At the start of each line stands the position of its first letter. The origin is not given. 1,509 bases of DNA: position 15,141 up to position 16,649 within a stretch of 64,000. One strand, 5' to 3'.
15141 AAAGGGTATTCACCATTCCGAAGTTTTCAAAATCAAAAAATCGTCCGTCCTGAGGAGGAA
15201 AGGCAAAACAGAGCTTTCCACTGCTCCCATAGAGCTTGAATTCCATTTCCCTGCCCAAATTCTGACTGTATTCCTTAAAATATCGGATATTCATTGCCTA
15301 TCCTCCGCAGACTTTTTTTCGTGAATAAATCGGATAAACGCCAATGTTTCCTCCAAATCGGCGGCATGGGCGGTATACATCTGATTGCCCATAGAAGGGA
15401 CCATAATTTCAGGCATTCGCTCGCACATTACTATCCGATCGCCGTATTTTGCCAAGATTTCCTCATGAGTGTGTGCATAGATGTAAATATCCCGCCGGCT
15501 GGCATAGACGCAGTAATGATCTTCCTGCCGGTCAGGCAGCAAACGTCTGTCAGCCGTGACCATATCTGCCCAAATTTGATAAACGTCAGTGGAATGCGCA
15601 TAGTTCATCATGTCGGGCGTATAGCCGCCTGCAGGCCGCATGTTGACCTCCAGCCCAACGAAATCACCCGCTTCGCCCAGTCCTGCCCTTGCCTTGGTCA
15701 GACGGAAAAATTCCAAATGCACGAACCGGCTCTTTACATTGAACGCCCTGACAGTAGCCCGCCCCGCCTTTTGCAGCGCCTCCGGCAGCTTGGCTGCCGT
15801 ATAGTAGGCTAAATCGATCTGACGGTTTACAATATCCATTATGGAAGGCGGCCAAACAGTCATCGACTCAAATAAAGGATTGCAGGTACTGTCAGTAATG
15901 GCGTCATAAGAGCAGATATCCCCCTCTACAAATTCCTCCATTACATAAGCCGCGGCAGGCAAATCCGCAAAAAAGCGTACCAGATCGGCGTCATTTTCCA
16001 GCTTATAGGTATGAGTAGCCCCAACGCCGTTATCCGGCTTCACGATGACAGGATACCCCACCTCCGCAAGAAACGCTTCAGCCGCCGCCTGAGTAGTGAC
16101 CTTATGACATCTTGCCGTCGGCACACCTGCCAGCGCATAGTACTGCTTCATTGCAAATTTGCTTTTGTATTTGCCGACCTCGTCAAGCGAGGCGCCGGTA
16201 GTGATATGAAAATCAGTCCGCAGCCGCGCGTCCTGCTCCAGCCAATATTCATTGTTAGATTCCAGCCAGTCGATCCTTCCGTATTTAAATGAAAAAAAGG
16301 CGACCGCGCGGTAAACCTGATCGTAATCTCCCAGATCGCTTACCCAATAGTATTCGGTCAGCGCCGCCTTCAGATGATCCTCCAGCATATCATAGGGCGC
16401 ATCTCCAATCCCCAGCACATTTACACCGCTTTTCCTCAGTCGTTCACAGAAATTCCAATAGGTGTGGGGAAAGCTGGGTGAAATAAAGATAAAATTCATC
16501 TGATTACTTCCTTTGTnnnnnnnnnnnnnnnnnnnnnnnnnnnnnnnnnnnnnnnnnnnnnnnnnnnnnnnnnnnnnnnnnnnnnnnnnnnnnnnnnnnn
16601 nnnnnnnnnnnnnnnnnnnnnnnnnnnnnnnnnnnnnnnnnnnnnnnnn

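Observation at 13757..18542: Tightly coupled five-gene operon that looks like a sulfur-inserting small-molecule pathway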

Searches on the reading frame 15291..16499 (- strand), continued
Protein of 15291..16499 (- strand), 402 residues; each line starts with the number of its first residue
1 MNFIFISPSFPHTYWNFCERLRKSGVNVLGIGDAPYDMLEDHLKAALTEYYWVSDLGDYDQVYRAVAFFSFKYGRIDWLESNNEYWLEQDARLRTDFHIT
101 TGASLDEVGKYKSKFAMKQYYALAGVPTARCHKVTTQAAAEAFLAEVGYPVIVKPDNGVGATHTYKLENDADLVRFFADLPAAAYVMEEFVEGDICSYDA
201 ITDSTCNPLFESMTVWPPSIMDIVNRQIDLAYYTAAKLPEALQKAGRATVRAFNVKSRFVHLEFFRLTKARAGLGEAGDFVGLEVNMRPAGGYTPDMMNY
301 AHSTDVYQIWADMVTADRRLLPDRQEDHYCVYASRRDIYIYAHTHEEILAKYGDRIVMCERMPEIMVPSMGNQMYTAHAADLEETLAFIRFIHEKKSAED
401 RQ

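Call 64: find_encoding_contigs(protein=P0003, flank=8000, max_places=2)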
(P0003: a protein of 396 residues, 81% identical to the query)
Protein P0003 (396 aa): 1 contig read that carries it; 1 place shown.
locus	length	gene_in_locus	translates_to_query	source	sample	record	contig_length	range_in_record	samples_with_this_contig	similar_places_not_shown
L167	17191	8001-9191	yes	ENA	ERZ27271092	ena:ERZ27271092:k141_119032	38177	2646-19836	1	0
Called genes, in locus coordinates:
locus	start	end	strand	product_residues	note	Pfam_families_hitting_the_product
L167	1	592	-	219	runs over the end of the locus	-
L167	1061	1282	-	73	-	-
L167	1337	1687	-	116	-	PF07508:Recombinase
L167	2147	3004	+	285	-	PF08543:Phos_pyr_kin, PF00294:PfkB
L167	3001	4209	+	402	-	PF03825:Nuc_H_symport (weak), PF07690:MFS_1, PF12832:MFS_1_like, PF07690:MFS_1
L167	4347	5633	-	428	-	PF01381:HTH_3, PF12844:HTH_19, PF13560:HTH_31 (weak)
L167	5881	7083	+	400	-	PF01053:Cys_Met_Meta_PP, PF01041:DegT_DnrJ_EryC1, PF00155:Aminotran_1_2, PF00266:Aminotran_5, PF06838:Met_gamma_lyase (weak)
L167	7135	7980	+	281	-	-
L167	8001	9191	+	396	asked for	-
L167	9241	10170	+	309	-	PF13478:XdhC_C, PF02625:XdhC_CoxI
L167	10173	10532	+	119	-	-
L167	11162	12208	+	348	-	PF00005:ABC_tran, PF02463:SMC_N (weak), PF13304:AAA_21, PF09383:NIL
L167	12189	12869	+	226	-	PF00528:BPD_transp_1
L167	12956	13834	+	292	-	PF03180:Lipoprotein_9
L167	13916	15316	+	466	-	PF01565:FAD_binding_4, PF02913:FAD-oxidase_C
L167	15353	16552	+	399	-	PF01546:Peptidase_M20, PF07687:M20_dimer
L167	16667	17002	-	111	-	PF01638:HxlR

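Call 65: find_encoding_contigs(protein=P0015, flank=8000, max_places=2)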
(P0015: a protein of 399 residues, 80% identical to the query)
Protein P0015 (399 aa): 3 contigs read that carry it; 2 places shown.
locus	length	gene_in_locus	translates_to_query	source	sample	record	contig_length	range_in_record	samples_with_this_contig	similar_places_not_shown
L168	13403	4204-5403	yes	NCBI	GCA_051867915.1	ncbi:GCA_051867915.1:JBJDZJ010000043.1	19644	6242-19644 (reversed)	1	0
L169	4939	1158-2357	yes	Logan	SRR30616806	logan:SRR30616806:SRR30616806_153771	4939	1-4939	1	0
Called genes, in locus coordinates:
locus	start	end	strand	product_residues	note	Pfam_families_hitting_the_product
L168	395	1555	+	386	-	PF01053:Cys_Met_Meta_PP, PF00155:Aminotran_1_2 (weak), PF00266:Aminotran_5 (weak)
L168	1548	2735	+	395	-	PF00155:Aminotran_1_2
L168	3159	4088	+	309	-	PF00126:HTH_1, PF03466:LysR_substrate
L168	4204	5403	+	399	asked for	PF02655:ATP-grasp_3 (weak)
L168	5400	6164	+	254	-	PF00756:Esterase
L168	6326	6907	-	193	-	-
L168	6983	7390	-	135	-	-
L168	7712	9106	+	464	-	PF01336:tRNA_anti-codon, PF00152:tRNA-synt_2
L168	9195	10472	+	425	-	PF12897:Asp_aminotransf, PF00155:Aminotran_1_2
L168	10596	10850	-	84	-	-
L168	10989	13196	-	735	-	PF20957:GxGYxYP_N_2nd (weak), PF20958:GxGYxYP_N_3rd, PF14323:GxGYxYP_C, PF00754:F5_F8_type_C, PF22633:F5_F8_type_C_2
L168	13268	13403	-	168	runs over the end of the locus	-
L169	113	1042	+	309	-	PF00126:HTH_1, PF03466:LysR_substrate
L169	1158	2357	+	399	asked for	PF02655:ATP-grasp_3 (weak)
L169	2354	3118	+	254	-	PF00756:Esterase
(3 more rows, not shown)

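Call 66: find_encoding_contigs(protein=P0013, flank=8000, max_places=2)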
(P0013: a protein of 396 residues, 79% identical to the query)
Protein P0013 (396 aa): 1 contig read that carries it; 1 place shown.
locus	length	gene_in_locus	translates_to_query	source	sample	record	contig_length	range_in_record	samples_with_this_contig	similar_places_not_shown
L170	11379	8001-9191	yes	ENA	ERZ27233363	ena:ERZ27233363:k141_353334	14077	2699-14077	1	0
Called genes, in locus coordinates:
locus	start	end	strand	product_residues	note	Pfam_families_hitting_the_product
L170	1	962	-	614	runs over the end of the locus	PF07944:Beta-AFase-like_GH127_cat, PF07470:Glyco_hydro_88 (faint), PF20736:Glyco_hydro127M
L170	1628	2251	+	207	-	PF01381:HTH_3, PF13560:HTH_31, PF00717:Peptidase_S24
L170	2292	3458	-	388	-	PF01545:Cation_efflux, PF16916:ZT_dimer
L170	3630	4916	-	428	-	PF05977:MFS_3, PF07690:MFS_1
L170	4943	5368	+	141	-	PF16586:DUF5060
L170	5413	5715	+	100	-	PF18310:DUF5605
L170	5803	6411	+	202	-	-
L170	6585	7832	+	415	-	PF00078:RVT_1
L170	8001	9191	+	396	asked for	PF02655:ATP-grasp_3 (weak)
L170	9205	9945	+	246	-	PF00756:Esterase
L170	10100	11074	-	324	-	PF04055:Radical_SAM, PF06968:BATS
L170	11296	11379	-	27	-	?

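Call 75: find_encoding_contigs(protein=P0121, flank=10000, max_places=2)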
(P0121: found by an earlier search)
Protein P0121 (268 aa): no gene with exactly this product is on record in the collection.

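Call 81: search_protein_families(library=pfam, proteins=[L001:18981-20150:+], max_evalue=0.0001)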
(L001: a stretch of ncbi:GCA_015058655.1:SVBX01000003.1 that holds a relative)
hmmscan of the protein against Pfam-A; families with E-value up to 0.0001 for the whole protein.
L001:18981-20150:+ (389 aa): 1 family
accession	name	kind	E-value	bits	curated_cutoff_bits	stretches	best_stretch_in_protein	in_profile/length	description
PF00155.27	Aminotran_1_2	-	2.1e-48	165.8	19.7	1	35-382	8-360/361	Aminotransferase class I and II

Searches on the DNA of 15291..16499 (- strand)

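Call 21: search_rna_families(sources=[L003, L006, L009, L012, L026, L028, L036, L047, L054, L060, L065, L066, L067, L068, L072, L074, L079, L082, L070, L010], threshold=gathering)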
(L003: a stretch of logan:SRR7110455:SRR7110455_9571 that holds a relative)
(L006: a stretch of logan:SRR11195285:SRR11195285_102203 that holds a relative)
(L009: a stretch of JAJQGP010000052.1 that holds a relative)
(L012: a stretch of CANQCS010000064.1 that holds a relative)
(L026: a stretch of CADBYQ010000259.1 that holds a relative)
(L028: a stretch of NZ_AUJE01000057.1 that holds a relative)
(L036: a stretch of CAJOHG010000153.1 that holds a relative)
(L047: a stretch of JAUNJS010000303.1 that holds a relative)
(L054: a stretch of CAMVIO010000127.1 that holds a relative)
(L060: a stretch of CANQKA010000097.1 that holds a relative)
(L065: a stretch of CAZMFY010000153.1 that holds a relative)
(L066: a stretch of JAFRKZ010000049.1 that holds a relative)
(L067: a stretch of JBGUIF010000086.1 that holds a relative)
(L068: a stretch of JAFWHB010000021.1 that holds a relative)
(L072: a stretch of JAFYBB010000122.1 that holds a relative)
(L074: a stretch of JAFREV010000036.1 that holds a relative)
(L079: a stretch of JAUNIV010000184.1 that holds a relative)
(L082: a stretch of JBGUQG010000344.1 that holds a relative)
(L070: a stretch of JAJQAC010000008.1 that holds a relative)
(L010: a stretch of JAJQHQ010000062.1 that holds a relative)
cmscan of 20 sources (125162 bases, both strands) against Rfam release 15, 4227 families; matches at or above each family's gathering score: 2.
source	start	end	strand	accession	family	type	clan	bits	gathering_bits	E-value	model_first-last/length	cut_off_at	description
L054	597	946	+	RF00023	tmRNA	Gene;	CL00001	163.6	47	1.8e-64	1-374/374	no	transfer-messenger RNA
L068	22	138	+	RF00001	5S_rRNA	Gene; rRNA;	CL00113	104.9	38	1.2e-21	1-120/120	no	5S ribosomal RNA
